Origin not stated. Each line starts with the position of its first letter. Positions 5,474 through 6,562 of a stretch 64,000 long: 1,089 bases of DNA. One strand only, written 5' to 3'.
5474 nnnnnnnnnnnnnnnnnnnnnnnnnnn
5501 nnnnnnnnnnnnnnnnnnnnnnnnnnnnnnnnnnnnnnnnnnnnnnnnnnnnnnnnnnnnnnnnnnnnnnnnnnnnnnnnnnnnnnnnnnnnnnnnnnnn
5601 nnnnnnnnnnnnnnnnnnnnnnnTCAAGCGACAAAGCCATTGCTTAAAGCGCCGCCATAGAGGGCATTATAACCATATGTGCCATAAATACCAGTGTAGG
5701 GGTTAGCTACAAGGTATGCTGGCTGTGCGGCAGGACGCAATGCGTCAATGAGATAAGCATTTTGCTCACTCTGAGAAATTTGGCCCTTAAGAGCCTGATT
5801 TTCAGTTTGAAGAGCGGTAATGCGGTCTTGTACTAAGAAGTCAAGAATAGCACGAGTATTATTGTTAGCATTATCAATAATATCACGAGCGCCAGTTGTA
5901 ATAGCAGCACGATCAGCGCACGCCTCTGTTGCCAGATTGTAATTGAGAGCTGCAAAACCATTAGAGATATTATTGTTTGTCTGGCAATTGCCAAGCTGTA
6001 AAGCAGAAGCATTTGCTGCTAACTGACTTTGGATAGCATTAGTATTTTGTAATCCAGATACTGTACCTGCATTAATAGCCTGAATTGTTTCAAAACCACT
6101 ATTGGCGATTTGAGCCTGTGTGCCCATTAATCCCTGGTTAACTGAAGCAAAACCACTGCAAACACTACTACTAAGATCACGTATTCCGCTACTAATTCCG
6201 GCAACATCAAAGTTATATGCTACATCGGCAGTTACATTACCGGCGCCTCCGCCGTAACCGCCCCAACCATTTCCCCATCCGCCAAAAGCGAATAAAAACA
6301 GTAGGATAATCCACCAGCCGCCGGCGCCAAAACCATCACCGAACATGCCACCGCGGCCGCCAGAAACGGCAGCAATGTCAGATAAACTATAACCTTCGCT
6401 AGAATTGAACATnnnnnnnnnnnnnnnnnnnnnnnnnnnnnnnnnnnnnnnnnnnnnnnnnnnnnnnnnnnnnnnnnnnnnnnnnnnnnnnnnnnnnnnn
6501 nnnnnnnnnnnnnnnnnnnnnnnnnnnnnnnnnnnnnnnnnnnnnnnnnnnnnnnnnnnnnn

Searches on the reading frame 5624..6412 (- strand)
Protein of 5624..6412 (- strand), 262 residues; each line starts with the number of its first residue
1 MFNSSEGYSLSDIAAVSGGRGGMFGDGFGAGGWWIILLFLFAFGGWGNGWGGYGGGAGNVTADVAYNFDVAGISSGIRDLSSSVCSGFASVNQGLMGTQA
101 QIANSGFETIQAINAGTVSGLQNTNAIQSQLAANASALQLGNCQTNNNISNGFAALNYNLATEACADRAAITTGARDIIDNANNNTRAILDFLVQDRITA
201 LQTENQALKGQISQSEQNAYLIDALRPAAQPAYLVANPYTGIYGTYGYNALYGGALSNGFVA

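Call 27: search_protein_families(library=phrogs, proteins=[window:5624-6412:-], max_evalue=0.001)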
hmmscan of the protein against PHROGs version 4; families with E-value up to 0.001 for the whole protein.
window:5624-6412:- (262 aa): 1 family
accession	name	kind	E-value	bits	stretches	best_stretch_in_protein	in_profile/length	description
phrog_16490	-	unknown function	4.2e-29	103.1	1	13-238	15-256/286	-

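Call 28: search_protein_families(library=pfam, proteins=[window:5624-6412:-], max_evalue=0.01)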
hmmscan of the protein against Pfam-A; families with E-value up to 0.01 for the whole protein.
window:5624-6412:- (262 aa): 0 families

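Call 84: search_dna_similar(query=window:5624-6412:-, collection=phages, mode=protein, max_rows=12, max_evalue=0.001)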
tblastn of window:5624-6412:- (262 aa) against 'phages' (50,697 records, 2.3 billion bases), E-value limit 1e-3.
Records with a match: 31; places in all: 31; records where one place covers at least 80% of the query: 0.
Best place of each record, by identity: <60% 31.
By first word of the organism name: Bacteriophage 17; Dulem 5; uncultured 4; bajarodcaudo 2; Clostridium 2; Butyrivibrio 1.
By host as written in the record: - 22; Varecia variegata 2; Propithecus coquereli 2; Peromyscus fraterculus 1; Butyrivibrio fibrisolvens DSM 3071 1; Clostridium perfringens 1; Clostridium perfringens JCM 1290 1; Eulemur fulvus collaris 1.
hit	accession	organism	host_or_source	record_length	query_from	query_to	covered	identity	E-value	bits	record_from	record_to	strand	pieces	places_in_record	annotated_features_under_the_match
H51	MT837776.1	Bacteriophage sp.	human fecal samples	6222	62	250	72%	39.6%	9e-24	105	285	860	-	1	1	record has no annotation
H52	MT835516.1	Bacteriophage sp.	human fecal samples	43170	62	242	69%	40.4%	4e-23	103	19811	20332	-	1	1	record has no annotation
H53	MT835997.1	Bacteriophage sp.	human fecal samples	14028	62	240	68%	38.7%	2e-23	104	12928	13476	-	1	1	record has no annotation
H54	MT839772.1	Bacteriophage sp.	human fecal samples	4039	62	240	68%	38.7%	6e-23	103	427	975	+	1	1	record has no annotation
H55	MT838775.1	Bacteriophage sp.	human fecal samples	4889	62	240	68%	37.6%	2e-21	99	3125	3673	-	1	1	record has no annotation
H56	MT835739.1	Bacteriophage sp.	human fecal samples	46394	62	239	68%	36.8%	6e-20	94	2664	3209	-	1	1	record has no annotation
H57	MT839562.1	Bacteriophage sp.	human fecal samples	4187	62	239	68%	36.3%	2e-20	96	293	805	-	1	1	record has no annotation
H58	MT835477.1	Bacteriophage sp.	human fecal samples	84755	62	238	68%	36.2%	1e-20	96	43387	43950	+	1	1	record has no annotation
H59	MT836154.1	Bacteriophage sp.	human fecal samples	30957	70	242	66%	36.2%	3e-15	81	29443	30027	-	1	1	record has no annotation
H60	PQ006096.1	bajarodcaudo virus 5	Peromyscus fraterculus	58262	69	238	65%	36.0%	7e-11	68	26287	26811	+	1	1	hypothetical protein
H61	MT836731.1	Bacteriophage sp.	human fecal samples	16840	70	242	66%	34.7%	2e-14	79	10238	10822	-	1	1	record has no annotation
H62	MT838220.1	Bacteriophage sp.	human fecal samples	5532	62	248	71%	31.7%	7e-21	97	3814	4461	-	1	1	record has no annotation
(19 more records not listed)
